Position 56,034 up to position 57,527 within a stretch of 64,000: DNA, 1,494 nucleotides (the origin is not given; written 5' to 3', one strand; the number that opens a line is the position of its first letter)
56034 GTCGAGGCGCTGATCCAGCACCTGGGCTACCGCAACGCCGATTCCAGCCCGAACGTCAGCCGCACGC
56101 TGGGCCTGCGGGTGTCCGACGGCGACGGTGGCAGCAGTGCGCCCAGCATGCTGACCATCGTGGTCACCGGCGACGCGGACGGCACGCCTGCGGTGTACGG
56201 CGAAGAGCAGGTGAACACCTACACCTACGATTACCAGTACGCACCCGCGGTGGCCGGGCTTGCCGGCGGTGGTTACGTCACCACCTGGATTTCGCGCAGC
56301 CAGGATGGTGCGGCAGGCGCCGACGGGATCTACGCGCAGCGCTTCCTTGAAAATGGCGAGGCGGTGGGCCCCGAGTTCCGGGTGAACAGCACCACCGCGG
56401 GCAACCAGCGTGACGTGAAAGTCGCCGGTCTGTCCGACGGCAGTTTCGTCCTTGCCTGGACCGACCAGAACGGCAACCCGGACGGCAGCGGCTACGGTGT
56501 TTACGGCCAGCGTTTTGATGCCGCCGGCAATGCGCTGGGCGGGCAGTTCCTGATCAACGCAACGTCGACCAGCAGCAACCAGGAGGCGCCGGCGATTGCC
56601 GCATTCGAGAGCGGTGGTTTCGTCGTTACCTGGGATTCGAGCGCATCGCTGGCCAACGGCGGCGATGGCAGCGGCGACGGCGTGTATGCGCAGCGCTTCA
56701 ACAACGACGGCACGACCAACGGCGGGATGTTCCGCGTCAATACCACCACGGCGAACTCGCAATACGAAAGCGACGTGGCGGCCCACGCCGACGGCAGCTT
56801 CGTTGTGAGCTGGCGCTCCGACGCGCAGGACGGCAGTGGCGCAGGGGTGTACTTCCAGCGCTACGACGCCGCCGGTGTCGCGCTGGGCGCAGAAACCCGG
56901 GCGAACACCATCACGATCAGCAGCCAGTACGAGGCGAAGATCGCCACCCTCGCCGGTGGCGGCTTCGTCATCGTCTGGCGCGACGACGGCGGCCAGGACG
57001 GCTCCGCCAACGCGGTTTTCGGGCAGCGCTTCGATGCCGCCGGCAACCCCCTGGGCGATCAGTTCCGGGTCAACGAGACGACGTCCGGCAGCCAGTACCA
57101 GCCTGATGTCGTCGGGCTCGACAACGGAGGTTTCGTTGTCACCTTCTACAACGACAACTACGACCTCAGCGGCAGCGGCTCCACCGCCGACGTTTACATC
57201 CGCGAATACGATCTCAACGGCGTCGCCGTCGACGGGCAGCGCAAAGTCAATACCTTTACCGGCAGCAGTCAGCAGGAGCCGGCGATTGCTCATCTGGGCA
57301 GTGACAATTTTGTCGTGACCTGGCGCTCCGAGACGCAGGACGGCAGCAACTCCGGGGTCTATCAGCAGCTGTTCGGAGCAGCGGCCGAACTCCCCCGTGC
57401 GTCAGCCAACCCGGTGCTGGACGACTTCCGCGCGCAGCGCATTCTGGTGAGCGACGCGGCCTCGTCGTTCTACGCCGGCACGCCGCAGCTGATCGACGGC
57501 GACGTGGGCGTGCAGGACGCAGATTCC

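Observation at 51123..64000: Giant multi-propeller adhesin-like protein missed by the ORF track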

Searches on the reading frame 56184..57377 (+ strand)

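Call 18: search_protein_families(library=pfam, proteins=[window:56184-57377:+], max_evalue=1)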
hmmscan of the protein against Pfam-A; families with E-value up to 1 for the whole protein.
window:56184-57377:+ (398 aa): 2 families
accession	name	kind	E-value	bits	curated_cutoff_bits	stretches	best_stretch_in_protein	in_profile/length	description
PF04234.18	CopC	-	0.0075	17.7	23.3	0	178-217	44-81/92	CopC domain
PF03330.24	DPBB_1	-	0.041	14.6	28.8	0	168-198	5-37/83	Lytic transglycolase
